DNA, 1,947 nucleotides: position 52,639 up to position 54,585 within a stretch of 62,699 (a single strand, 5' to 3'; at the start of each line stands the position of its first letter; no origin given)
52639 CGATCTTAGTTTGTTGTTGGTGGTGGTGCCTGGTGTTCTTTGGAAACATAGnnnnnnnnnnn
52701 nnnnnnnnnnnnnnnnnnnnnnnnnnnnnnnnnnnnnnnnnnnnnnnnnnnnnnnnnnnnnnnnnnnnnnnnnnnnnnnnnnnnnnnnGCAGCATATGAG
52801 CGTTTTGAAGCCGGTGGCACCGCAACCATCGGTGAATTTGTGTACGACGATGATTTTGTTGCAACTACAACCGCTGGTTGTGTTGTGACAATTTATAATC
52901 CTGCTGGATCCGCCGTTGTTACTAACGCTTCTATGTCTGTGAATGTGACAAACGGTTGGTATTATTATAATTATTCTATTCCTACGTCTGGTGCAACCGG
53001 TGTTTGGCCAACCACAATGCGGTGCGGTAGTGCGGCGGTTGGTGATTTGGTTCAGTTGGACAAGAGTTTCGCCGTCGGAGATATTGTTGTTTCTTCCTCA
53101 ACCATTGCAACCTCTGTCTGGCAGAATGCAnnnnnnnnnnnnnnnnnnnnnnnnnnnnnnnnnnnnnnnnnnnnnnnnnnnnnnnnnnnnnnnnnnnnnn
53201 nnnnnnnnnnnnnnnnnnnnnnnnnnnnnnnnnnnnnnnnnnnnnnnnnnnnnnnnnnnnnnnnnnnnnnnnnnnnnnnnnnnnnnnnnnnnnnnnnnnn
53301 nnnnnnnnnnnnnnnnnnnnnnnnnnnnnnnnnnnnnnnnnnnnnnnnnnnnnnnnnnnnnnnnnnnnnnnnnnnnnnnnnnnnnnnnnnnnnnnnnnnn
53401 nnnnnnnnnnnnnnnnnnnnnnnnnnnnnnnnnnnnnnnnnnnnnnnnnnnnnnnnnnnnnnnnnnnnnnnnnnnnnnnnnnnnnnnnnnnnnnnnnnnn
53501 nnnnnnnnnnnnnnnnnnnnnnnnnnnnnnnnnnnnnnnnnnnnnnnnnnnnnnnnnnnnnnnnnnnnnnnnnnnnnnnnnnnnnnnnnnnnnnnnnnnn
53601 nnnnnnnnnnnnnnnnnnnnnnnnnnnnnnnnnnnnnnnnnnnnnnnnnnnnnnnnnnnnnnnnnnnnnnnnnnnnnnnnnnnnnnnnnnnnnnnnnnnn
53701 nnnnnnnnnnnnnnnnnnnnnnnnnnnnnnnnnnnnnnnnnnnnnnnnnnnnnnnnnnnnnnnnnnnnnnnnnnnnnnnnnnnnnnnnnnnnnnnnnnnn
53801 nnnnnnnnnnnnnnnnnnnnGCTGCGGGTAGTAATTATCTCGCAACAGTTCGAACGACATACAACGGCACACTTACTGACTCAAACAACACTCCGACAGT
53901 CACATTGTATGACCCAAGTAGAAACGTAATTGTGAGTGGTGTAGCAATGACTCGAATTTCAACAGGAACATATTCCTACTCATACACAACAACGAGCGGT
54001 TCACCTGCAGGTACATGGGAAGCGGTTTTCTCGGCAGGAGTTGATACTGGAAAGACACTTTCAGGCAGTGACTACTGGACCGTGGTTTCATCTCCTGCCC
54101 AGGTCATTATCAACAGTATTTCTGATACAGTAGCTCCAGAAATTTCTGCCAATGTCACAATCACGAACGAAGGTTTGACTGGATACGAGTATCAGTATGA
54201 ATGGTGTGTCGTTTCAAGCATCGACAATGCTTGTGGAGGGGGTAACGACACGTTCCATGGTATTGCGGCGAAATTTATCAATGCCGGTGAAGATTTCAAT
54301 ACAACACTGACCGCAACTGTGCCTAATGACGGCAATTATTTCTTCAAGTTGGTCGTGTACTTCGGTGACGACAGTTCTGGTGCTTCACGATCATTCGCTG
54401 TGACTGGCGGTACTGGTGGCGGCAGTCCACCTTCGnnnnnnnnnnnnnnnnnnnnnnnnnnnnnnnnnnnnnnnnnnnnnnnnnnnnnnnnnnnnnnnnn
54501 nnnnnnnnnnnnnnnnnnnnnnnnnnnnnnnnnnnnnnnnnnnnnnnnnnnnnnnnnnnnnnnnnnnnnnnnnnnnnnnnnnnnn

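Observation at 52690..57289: Cohesin-dockerin trio: one dockerin-bearing repeat protein followed by two membrane-anchored cohesin-like proteins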

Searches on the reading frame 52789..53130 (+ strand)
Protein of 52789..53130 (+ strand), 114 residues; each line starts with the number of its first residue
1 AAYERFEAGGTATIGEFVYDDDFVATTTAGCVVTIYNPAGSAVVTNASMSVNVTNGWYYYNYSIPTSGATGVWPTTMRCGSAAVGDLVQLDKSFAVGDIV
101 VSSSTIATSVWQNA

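Call 80: search_solved_structures(query=A7, max_evalue=1)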
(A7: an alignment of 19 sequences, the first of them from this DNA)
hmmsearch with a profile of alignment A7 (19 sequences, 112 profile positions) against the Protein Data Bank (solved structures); distinct sequences matched with E-value up to 1: 0.
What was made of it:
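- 52792..53094 (+): g1 conserved N-terminal 'tip' domain (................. motif). No PDB sequence relative (call 80).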

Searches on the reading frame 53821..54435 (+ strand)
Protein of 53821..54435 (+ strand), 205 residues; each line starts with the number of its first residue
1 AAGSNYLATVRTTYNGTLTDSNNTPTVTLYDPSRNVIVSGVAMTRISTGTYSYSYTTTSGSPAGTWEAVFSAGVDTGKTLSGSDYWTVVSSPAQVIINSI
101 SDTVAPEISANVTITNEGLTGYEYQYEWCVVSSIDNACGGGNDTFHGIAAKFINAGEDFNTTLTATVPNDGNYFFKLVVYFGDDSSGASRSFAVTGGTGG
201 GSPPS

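Call 79: search_solved_structures(query=A6, max_evalue=1)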
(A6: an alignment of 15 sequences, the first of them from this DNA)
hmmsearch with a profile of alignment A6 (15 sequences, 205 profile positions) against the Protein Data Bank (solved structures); distinct sequences matched with E-value up to 1: 0.
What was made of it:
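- The function of g1 (adhesin, coat or something else) is not supported by any homolog of known function (calls 79, 80).
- Tried and rejected: Function of the g1 tip and C-terminal domains: profile searches found no PDB relatives (calls 79, 80).
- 53821..54402 (+): g1 conserved C-terminal beta-rich region, including the MG2-like Ig domain (Pfam aa 400-450) and a C-x8-C domain. No PDB sequence relative (call 79).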
